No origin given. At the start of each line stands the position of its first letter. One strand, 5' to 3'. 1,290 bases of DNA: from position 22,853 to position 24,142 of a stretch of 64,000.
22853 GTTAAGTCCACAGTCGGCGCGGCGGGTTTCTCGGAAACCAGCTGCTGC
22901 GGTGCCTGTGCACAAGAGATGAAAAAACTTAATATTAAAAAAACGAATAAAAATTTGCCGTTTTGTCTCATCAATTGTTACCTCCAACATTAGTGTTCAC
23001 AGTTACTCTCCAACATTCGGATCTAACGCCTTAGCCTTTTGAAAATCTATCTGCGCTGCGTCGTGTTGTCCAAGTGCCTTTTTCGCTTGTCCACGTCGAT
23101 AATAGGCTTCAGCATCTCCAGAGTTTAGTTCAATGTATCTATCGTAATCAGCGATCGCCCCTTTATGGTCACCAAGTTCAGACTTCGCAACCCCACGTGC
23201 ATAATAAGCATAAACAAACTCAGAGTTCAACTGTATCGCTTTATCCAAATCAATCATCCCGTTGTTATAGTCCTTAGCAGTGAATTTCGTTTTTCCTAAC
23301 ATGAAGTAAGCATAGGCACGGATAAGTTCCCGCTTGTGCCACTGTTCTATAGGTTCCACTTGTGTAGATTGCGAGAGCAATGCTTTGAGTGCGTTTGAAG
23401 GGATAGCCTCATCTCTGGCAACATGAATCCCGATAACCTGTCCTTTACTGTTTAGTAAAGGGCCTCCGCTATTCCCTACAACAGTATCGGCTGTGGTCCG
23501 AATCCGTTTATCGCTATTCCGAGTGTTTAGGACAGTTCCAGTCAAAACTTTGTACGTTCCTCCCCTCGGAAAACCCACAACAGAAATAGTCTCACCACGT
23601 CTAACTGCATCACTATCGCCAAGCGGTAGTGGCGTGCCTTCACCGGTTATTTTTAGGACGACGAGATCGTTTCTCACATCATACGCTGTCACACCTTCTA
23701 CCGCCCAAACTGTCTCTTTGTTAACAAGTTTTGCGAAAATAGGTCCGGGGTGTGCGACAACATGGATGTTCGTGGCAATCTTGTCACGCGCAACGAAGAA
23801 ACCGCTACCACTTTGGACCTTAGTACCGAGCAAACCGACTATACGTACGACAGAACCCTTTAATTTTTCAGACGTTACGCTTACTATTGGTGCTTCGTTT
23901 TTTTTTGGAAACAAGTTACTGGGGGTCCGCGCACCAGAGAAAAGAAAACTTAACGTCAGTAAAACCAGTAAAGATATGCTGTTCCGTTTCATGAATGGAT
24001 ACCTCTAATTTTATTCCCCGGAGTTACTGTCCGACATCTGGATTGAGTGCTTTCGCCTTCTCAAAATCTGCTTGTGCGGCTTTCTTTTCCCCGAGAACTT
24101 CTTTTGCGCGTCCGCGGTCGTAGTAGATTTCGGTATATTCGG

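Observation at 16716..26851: Apparent operon of an LTD protein plus four tandem paralogous lipoprotein genes fusing trypsin-like proteases to TPR repeats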

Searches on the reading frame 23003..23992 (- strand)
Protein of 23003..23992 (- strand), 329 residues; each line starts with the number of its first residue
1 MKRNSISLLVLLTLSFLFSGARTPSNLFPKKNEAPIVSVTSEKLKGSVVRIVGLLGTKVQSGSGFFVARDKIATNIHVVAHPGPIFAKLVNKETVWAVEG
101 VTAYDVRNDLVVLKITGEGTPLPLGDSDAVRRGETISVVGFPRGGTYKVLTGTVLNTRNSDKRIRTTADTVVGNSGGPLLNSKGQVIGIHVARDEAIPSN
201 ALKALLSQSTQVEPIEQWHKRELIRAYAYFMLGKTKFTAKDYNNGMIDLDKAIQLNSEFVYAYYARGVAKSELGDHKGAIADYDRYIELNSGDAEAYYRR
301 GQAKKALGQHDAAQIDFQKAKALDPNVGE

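Call 3: search_protein_families(library=pfam, proteins=[window:23003-23992:-], max_evalue=0.01)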
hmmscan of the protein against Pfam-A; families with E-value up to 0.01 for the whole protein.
window:23003-23992:- (329 aa): 12 families
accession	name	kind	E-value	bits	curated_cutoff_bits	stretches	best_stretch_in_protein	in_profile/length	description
PF13365.12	Trypsin_2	-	1e-23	85.1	27.6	1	62-189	1-144/144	Trypsin-like peptidase domain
PF13181.12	TPR_8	-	3.4e-16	58.4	25.7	2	294-326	1-33/34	Tetratricopeptide repeat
PF00515.34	TPR_1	-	4.8e-16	58.3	27.8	2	294-326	1-33/34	Tetratricopeptide repeat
PF07719.23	TPR_2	-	2.3e-13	49.6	27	2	294-326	1-33/34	Tetratricopeptide repeat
PF00089.32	Trypsin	-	2.6e-10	40.9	20.6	1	61-193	26-198/220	Trypsin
PF13431.12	TPR_17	-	9.4e-10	38.4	24.4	1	283-314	2-33/34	Tetratricopeptide repeat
PF13414.12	TPR_11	-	1.2e-08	35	26.8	2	272-308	6-42/42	TPR repeat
PF13174.12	TPR_6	-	2.2e-06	28.4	26.3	0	295-326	1-32/33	Tetratricopeptide repeat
PF13371.12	TPR_9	-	2.3e-06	27.9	35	1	239-295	8-64/73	Tetratricopeptide repeat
PF13428.12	TPR_14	-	0.00014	22.6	23.5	0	262-302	3-43/44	Tetratricopeptide repeat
PF10459.15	Peptidase_S46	-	0.00021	20.5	22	1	166-190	626-650/698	Peptidase S46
PF13432.12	TPR_16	-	0.0007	20.4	32.7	1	264-326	1-63/65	Tetratricopeptide repeat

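Call 4: search_protein_families(library=ncbifam, proteins=[window:23003-23992:-], max_evalue=0.01)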
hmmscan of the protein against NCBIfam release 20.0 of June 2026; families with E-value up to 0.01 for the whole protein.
window:23003-23992:- (329 aa): 21 families
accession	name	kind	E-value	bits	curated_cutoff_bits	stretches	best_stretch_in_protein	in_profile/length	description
NF033740.0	MarP_fam_protase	equivalog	1.1e-22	80.6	250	1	38-194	187-355/390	MarP family serine protease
TIGR02037.1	degP_htrA_DO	subfamily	1.5e-19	70.3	416.2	1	60-190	60-198/434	Do family serine endopeptidase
NF041521.1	HhoA_HhoB_HtrA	equivalog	1.7e-16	60.4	450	1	61-192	58-199/335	HhoA/HhoB/HtrA family serine endopeptidase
TIGR00990.1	3a0801s09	subfamily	2.9e-14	52.6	757.25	1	225-326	330-431/615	mitochondrial import receptor subunit TOM70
NF047968.1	SerProtHtrA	equivalog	3.3e-12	46.4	470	1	57-195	84-235/357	serine protease HtrA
NF040959.1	MamA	equivalog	4.6e-11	42.5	200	1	211-326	56-171/204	magnetosome protein MamA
TIGR02038.1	protease_degS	equivalog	7.4e-09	35.2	422.95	1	61-192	79-217/351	outer membrane-stress sensor serine endopeptidase DegS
NF053637.1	SerProtHtrAspr2045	equivalog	1.2e-08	34.3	650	1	72-192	119-253/394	serine protease HtrA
NF008189.1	PRK10942.1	equivalog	4.3e-08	32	720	1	62-192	115-254/477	serine endoprotease DegP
NF033762.1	social_mot_Tgl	equivalog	4.5e-08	32.7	225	1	232-321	142-231/252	social motility TPR repeat lipoprotein Tgl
NF040960.1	MamE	equivalog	1.4e-07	30.5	800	1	62-192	124-266/659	magnetosome formation protease MamE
NF050055.1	SerProtHtrAMycob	equivalog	8.7e-07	28.2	800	1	41-192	208-379/502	serine protease HtrA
NF008147.1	PRK10898.1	equivalog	1.5e-06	27.6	408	1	62-190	80-215/352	outer membrane-stress sensor serine endopeptidase DegS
NF007526.1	PRK10139.1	equivalog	1.5e-06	27.2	756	1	62-192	93-232/456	serine endoprotease DegQ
TIGR02917.1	PEP_TPR_lipo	equivalog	1e-05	23.7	312.2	1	225-320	158-253/899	XrtA/PEP-CTERM system TPR-repeat protein PrsT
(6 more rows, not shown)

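Call 7: find_encoding_contigs(protein=window:23003-23992:-, flank=10000, max_places=6)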
Protein window:23003-23992:- (329 aa): 4 contigs read that carry it; 3 places shown.
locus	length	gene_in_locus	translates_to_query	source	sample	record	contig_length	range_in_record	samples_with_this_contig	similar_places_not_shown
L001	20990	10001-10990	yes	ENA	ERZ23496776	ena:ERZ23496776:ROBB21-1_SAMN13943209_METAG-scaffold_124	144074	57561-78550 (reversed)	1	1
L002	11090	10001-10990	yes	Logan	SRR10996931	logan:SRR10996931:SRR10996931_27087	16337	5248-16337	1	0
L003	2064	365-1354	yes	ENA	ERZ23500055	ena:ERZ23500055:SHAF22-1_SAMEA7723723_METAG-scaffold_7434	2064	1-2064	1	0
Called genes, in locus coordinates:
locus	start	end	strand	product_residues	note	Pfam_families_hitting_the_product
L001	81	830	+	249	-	PF03575:Peptidase_S51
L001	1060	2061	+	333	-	PF08240:ADH_N, PF00107:ADH_zinc_N, PF13602:ADH_zinc_N_2 (weak)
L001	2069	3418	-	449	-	PF08666:SAF (faint), PF21135:DRL_cat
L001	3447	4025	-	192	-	PF13302:Acetyltransf_3, PF00583:Acetyltransf_1 (weak)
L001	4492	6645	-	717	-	PF06452:CBM9_1, PF19313:DUF5916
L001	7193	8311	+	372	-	PF00932:LTD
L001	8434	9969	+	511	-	-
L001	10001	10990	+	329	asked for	PF00089:Trypsin, PF13365:Trypsin_2, PF13174:TPR_6 (faint), PF13414:TPR_11 (faint), PF13431:TPR_17 (faint), PF00515:TPR_1 (weak), PF07719:TPR_2 (weak), PF13181:TPR_8 (weak), +1 more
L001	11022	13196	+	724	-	PF13365:Trypsin_2, PF13414:TPR_11 (weak), PF13431:TPR_17 (weak), PF00089:Trypsin, PF13365:Trypsin_2, PF07719:TPR_2 (weak), PF13371:TPR_9 (weak), PF13432:TPR_16, +13 more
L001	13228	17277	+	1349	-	-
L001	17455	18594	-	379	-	-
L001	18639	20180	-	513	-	-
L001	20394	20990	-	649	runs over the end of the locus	-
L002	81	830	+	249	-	PF03575:Peptidase_S51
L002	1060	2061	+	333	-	PF08240:ADH_N, PF00107:ADH_zinc_N, PF13602:ADH_zinc_N_2 (weak)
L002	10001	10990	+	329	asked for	PF00089:Trypsin, PF13365:Trypsin_2, PF13174:TPR_6 (faint), PF13414:TPR_11 (faint), PF13431:TPR_17 (faint), PF00515:TPR_1 (weak), PF07719:TPR_2 (weak), PF13181:TPR_8 (weak), +1 more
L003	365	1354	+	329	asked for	PF00089:Trypsin, PF13365:Trypsin_2, PF13174:TPR_6 (faint), PF13414:TPR_11 (faint), PF13431:TPR_17 (faint), PF00515:TPR_1 (weak), PF07719:TPR_2 (weak), PF13181:TPR_8 (weak), +1 more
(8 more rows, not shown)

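Call 8: find_homologous_proteins(query=window:23003-23992:-)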
Query window:23003-23992:- (329 aa): 3738 proteins with E <= 0.001 among 8000 candidates; the best 120 are listed.
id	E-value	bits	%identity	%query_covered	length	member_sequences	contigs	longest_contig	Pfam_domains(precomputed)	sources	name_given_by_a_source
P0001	4.1e-194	662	92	100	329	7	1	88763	PF13431.13,PF13365.13,PF13414.13,PF13371.13,PF00515.35,PF13181.13,PF07719.24,PF13174.13,PF00089.33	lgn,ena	-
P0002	9.2e-187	638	89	100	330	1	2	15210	PF13431.13,PF13365.13,PF13414.13,PF13371.13,PF00515.35,PF13432.13,PF13428.13,PF13181.13,PF07719.24,PF13174.13,PF00089.33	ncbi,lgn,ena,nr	ncbi:tetratricopeptide repeat protein [Candidatus Poribacteria bacterium]|nr:tetratricopeptide repea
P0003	6.7e-183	625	87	100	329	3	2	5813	PF13431.13,PF13365.13,PF13414.13,PF13371.13,PF00515.35,PF13432.13,PF13428.13,PF13181.13,PF07719.24,PF13174.13,PF00089.33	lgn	-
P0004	2.4e-178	610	86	100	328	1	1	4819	PF13431.13,PF13365.13,PF13414.13,PF13371.13,PF00515.35,PF13428.13,PF13181.13,PF07719.24,PF13174.13,PF00089.33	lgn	-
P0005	2.1e-176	604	83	100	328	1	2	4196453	PF13431.13,PF13365.13,PF13414.13,PF13428.13,PF14559.13,PF13371.13,PF00515.35,PF13432.13,PF13181.13,PF07719.24,PF13174.13,PF00089.33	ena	-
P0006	1.2e-174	598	83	99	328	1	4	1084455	PF13431.13,PF13365.13,PF13414.13,PF13428.13,PF14559.13,PF13371.13,PF00515.35,PF13432.13,PF13181.13,PF07719.24,PF13174.13,PF00089.33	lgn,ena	-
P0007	5.1e-173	593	82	100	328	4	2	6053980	PF13431.13,PF13365.13,PF13414.13,PF13428.13,PF14559.13,PF13371.13,PF00515.35,PF13432.13,PF13181.13,PF07719.24,PF13174.13,PF00089.33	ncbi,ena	-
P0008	8.4e-170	582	82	100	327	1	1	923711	PF13431.13,PF13365.13,PF13414.13,PF13371.13,PF00515.35,PF13432.13,PF13428.13,PF13181.13,PF07719.24,PF13174.13,PF00089.33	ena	-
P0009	3.5e-169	580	82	94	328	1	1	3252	PF13431.13,PF13365.13,PF13414.13,PF13371.13,PF00515.35,PF13428.13,PF13181.13,PF07719.24,PF13174.13,PF00089.33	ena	-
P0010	4.9e-169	579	82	94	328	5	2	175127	PF13431.13,PF13365.13,PF13414.13,PF13371.13,PF00515.35,PF13432.13,PF13428.13,PF13181.13,PF07719.24,PF13174.13,PF00089.33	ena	-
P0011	7.2e-169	579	92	85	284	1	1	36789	PF13431.13,PF13365.13,PF13414.13,PF13371.13,PF00515.35,PF13181.13,PF07719.24,PF13174.13,PF00089.33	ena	-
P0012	1.9e-168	578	72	98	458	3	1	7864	PF13431.13,PF13365.13,PF13414.13,PF13428.13,PF14559.13,PF13371.13,PF00515.35,PF13424.13,PF13432.13,PF13181.13,PF07719.24,PF13174.13,PF00089.33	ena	-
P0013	8.8e-166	569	78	100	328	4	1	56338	PF13431.13,PF13365.13,PF13414.13,PF13428.13,PF13371.13,PF00515.35,PF10459.16,PF13432.13,PF13181.13,PF07719.24,PF13174.13,PF00089.33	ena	-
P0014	2.6e-164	564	82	91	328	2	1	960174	PF13431.13,PF13365.13,PF13414.13,PF13428.13,PF14559.13,PF13371.13,PF00515.35,PF13432.13,PF13181.13,PF07719.24,PF13174.13,PF00089.33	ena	-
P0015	2.4e-163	561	78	100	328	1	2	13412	PF13431.13,PF13365.13,PF13414.13,PF13371.13,PF00515.35,PF13432.13,PF13428.13,PF13181.13,PF07719.24,PF13174.13,PF00089.33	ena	-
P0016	5.1e-163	560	77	100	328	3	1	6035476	PF13431.13,PF13365.13,PF13414.13,PF13371.13,PF00515.35,PF13432.13,PF13428.13,PF13181.13,PF07719.24,PF13174.13,PF00089.33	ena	-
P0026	1.1e-149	516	75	98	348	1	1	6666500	PF13431.13,PF13365.13,PF13414.13,PF13371.13,PF00515.35,PF13432.13,PF13428.13,PF13181.13,PF07719.24,PF13174.13,PF00089.33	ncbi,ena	-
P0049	1.1e-109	384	41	97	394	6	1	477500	PF13431.13,PF13365.13,PF13414.13,PF13428.13,PF13374.13,PF14559.13,PF13371.13,PF00515.35,PF13424.13,PF13432.13,PF13181.13,PF07719.24,PF13174.13,PF00089.33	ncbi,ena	-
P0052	9.7e-108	378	45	99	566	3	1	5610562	PF03704.24,PF13431.13,PF13365.13,PF23914.2,PF13414.13,PF13428.13,PF13374.13,PF14559.13,PF24575.2,PF13371.13,PF00515.35,PF10459.16,PF13424.13,PF21033.5,PF13432.13,PF13429.13,PF13181.13,PF01239.29,PF07719.24,PF13174.13,PF00089.33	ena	-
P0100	2.0e-97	344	38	98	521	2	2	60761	PF13431.13,PF13365.13,PF13414.13,PF13428.13,PF13371.13,PF00515.35,PF13424.13,PF13432.13,PF13181.13,PF07719.24,PF13174.13,PF00089.33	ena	-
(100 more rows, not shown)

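Call 13: find_encoding_contigs(protein=P0005, flank=10000, max_places=2)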
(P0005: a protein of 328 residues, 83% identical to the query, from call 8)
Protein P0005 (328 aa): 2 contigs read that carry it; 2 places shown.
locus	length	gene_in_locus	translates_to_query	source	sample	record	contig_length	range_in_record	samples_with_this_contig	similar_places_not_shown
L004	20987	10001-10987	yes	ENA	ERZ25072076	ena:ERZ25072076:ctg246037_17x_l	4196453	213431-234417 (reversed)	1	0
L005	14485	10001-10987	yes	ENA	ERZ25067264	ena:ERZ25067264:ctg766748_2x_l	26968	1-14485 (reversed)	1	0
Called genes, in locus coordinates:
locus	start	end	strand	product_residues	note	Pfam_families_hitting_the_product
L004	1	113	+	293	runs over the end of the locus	PF12760:Zn_ribbon_IS1595, PF12762:DDE_Tnp_IS1595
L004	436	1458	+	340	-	PF08240:ADH_N, PF00107:ADH_zinc_N, PF13602:ADH_zinc_N_2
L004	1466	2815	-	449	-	PF21135:DRL_cat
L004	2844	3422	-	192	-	PF13302:Acetyltransf_3, PF00583:Acetyltransf_1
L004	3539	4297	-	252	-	PF13385:Laminin_G_3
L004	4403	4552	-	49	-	-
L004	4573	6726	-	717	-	PF06452:CBM9_1, PF19313:DUF5916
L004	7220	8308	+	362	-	PF00932:LTD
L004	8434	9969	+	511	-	-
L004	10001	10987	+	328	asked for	PF00089:Trypsin, PF13365:Trypsin_2, PF13371:TPR_9 (weak), PF00515:TPR_1 (weak), PF13414:TPR_11 (weak), PF00515:TPR_1, PF07719:TPR_2 (weak), PF13181:TPR_8, +5 more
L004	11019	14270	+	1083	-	-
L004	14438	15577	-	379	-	-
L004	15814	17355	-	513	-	-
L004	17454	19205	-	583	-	PF00664:ABC_membrane, PF00005:ABC_tran, PF02463:SMC_N (faint)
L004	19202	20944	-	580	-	PF00664:ABC_membrane, PF00005:ABC_tran, PF13304:AAA_21 (faint)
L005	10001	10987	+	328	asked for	PF00089:Trypsin, PF13365:Trypsin_2, PF13371:TPR_9 (weak), PF00515:TPR_1 (weak), PF13414:TPR_11 (weak), PF00515:TPR_1, PF07719:TPR_2 (weak), PF13181:TPR_8, +5 more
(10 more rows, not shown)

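Call 14: find_encoding_contigs(protein=P0016, flank=10000, max_places=2)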
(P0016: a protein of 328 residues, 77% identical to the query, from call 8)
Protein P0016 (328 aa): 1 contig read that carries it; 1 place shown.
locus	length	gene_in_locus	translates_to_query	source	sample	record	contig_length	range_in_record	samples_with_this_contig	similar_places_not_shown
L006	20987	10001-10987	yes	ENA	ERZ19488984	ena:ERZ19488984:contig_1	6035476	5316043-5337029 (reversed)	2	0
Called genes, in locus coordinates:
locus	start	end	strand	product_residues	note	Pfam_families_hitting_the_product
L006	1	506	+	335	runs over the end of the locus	PF08240:ADH_N, PF00107:ADH_zinc_N, PF13602:ADH_zinc_N_2 (weak)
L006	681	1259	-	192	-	PF13302:Acetyltransf_3, PF00583:Acetyltransf_1 (weak)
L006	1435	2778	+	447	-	PF13546:DDE_5, PF01609:DDE_Tnp_1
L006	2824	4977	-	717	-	PF06452:CBM9_1, PF19313:DUF5916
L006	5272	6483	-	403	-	PF01385:OrfB_IS605, PF07282:Cas12f1-like_TNB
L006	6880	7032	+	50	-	-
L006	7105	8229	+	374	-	PF00932:LTD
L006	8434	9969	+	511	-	-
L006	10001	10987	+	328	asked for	PF13431:TPR_17 (faint), PF00089:Trypsin, PF13365:Trypsin_2, PF13432:TPR_16 (faint), PF07719:TPR_2 (faint), PF13371:TPR_9 (weak), PF00515:TPR_1, PF13181:TPR_8 (weak), +3 more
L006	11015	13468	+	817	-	PF13365:Trypsin_2, PF13414:TPR_11 (weak), PF00089:Trypsin (weak), PF13365:Trypsin_2, PF13371:TPR_9 (weak), PF13414:TPR_11 (weak), PF13432:TPR_16, PF13414:TPR_11, +14 more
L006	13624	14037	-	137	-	PF13650:Asp_protease_2 (weak), PF13975:gag-asp_proteas (weak)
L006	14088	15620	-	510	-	-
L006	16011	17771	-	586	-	PF00664:ABC_membrane, PF00005:ABC_tran, PF02463:SMC_N (faint)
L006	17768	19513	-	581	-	PF00664:ABC_membrane, PF00005:ABC_tran, PF13304:AAA_21 (faint)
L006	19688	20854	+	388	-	PF02746:MR_MLE_N, PF13378:MR_MLE_C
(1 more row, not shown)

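Call 15: find_encoding_contigs(protein=P0026, flank=10000, max_places=2)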
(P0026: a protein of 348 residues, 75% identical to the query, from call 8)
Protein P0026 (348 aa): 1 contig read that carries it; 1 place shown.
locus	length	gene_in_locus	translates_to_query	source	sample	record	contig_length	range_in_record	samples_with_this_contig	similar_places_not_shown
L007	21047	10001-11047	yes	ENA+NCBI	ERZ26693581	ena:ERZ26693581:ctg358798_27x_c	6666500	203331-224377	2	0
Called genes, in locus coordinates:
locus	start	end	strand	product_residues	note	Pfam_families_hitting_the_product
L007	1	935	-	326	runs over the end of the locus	-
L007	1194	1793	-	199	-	PF13302:Acetyltransf_3, PF00583:Acetyltransf_1 (faint)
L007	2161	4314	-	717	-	PF06452:CBM9_1, PF19313:DUF5916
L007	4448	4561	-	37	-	-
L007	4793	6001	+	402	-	PF00932:LTD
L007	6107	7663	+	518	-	-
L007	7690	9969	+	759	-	-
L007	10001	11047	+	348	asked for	PF00089:Trypsin, PF13365:Trypsin_2, PF00515:TPR_1 (faint), PF07719:TPR_2 (faint), PF13174:TPR_6 (faint), PF13181:TPR_8 (faint), PF13371:TPR_9 (weak), PF13414:TPR_11 (weak), +3 more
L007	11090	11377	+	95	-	-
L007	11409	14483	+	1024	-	PF13365:Trypsin_2, PF00515:TPR_1 (weak), PF13432:TPR_16, PF13414:TPR_11, PF13365:Trypsin_2, PF00515:TPR_1, PF13414:TPR_11, PF13414:TPR_11, +23 more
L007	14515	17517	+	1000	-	PF13365:Trypsin_2, PF13432:TPR_16, PF13414:TPR_11, PF00089:Trypsin, PF13365:Trypsin_2, PF13414:TPR_11, PF00515:TPR_1, PF13414:TPR_11, +20 more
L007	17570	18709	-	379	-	-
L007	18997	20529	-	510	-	-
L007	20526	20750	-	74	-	-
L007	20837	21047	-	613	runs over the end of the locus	PF00664:ABC_membrane, PF00005:ABC_tran, PF02463:SMC_N (faint)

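Call 16: find_encoding_contigs(protein=P0049, flank=10000, max_places=2)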
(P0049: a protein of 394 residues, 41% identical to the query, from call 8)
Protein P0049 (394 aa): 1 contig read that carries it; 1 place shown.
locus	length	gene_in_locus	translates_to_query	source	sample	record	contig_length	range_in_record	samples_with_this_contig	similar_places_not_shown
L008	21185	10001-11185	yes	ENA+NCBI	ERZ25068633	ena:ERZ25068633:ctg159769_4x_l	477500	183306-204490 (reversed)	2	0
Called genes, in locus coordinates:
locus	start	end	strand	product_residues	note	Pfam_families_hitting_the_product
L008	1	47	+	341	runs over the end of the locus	PF24805:EIF3I (faint), PF24817:WD40_WDHD1_1st (faint), PF25174:Beta-prop_THOC3, PF25175:Beta-prop_WDR5, PF23381:Beta-prop_IFT122_1st, PF23409:Beta-prop_EML, PF23414:Beta-prop_EML_2 (weak), PF25173:Beta-prop_WDR3_1st (weak), +7 more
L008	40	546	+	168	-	PF14716:HHH_8 (faint), PF14520:HHH_5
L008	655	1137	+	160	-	PF14716:HHH_8 (faint), PF14520:HHH_5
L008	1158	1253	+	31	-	-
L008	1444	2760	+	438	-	PF13365:Trypsin_2, PF13371:TPR_9, PF13414:TPR_11, PF00515:TPR_1, PF00515:TPR_1, PF13414:TPR_11, PF13432:TPR_16, PF00515:TPR_1, +21 more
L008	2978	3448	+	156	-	PF07661:MORN_2 (faint)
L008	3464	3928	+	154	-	PF07661:MORN_2 (faint)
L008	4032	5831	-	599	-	-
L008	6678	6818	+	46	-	-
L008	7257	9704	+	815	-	PF06452:CBM9_1 (weak), PF19313:DUF5916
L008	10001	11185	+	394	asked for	PF13365:Trypsin_2, PF00515:TPR_1 (weak), PF13414:TPR_11, PF00515:TPR_1 (weak), PF13414:TPR_11 (weak), PF00515:TPR_1, PF13424:TPR_12 (weak), PF13181:TPR_8 (weak), +9 more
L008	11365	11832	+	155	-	PF07661:MORN_2 (faint)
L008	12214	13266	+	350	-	PF01408:GFO_IDH_MocA, PF02894:GFO_IDH_MocA_C (weak), PF22725:GFO_IDH_MocA_C3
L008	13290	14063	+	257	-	PF01261:AP_endonuc_2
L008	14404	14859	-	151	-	PF13358:DDE_3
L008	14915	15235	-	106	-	PF01710:HTH_Tnp_IS630, PF13384:HTH_23 (weak), PF13518:HTH_28 (weak)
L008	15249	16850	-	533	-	PF13231:PMT_2 (weak)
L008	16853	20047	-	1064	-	PF13365:Trypsin_2, PF00515:TPR_1 (weak), PF00515:TPR_1, PF00515:TPR_1, PF13414:TPR_11, PF00515:TPR_1, PF00089:Trypsin, PF13365:Trypsin_2, +24 more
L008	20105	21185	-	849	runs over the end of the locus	PF13365:Trypsin_2, PF04212:MIT (faint), PF00089:Trypsin, PF13365:Trypsin_2, PF13414:TPR_11 (weak), PF13424:TPR_12 (weak), PF13432:TPR_16 (weak), PF00515:TPR_1 (weak), +10 more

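Call 17: find_encoding_contigs(protein=P0052, flank=10000, max_places=2)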
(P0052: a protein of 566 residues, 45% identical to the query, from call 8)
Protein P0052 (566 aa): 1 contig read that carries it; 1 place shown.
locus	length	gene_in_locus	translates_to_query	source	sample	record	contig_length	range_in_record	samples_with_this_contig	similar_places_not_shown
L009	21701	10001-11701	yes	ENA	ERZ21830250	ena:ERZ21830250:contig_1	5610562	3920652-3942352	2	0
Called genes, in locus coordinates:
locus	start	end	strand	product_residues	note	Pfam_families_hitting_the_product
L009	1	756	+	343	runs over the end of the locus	PF01368:DHH, PF02272:DHHA1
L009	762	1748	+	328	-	PF06574:FAD_syn, PF01687:Flavokinase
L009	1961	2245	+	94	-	PF00312:Ribosomal_S15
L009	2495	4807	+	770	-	PF01138:RNase_PH, PF03725:RNase_PH_C, PF03726:PNPase, PF01138:RNase_PH, PF00013:KH_1, PF00575:S1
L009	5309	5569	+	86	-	-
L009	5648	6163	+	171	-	PF04390:LptE (weak)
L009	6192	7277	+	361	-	PF20244:DUF6599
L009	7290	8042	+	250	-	PF04909:Amidohydro_2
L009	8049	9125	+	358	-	PF01571:GCV_T, PF08669:GCV_T_C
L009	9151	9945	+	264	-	-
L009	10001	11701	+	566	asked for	PF00089:Trypsin, PF13365:Trypsin_2, PF13371:TPR_9, PF13432:TPR_16, PF13414:TPR_11, PF13432:TPR_16, PF00515:TPR_1, PF07719:TPR_2, +25 more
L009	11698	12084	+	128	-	PF01597:GCV_H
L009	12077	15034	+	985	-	PF02347:GDC-P, PF01212:Beta_elim_lyase (weak), PF21478:GcvP2_C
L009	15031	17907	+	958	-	PF23598:LRR_14 (weak), PF12799:LRR_4, PF13855:LRR_8, PF12799:LRR_4, PF12799:LRR_4, PF02369:Big_1, PF00404:Dockerin_1, PF13860:FlgD_ig, +7 more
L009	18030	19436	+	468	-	PF00070:Pyr_redox (faint), PF01494:FAD_binding_3 (faint), PF02254:TrkA_N, PF03435:Sacchrp_dh_NADP (faint), PF07992:Pyr_redox_2 (faint), PF02080:TrkA_C (weak), PF02254:TrkA_N, PF02080:TrkA_C, +2 more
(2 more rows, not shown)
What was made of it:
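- One solitary member is embedded among glycine-cleavage genes, which is an ordinary core-genome setting (call 17).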

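Call 18: find_encoding_contigs(protein=P0100, flank=10000, max_places=2)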
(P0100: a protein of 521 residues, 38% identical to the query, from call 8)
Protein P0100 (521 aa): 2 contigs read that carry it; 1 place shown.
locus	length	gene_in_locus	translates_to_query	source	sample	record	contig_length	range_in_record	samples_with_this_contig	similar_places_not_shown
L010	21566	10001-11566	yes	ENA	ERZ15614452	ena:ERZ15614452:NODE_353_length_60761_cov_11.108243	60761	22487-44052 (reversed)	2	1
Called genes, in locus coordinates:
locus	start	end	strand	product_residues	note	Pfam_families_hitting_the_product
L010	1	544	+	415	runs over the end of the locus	-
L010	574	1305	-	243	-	-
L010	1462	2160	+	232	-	PF03781:FGE-sulfatase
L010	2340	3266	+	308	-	PF01745:IPT (weak), PF01715:IPPT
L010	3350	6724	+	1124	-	PF13779:DUF4175 (weak)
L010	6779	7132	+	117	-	PF04255:DUF433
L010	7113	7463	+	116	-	PF18480:DUF5615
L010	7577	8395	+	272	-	PF05721:PhyH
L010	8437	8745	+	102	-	PF00462:Glutaredoxin, PF13417:GST_N_3 (weak), PF13409:GST_N_2 (weak), PF04908:SH3BGR (faint)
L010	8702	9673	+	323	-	PF07992:Pyr_redox_2, PF13738:Pyr_redox_3, PF00070:Pyr_redox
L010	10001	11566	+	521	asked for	PF00089:Trypsin (weak), PF13365:Trypsin_2, PF13371:TPR_9 (weak), PF13414:TPR_11 (weak), PF00515:TPR_1 (weak), PF13414:TPR_11, PF13414:TPR_11, PF13414:TPR_11, +9 more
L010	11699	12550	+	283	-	PF11185:DUF2971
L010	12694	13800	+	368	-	PF02012:BNR (faint), PF13088:BNR_2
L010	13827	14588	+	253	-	PF05721:PhyH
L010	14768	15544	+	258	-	PF05721:PhyH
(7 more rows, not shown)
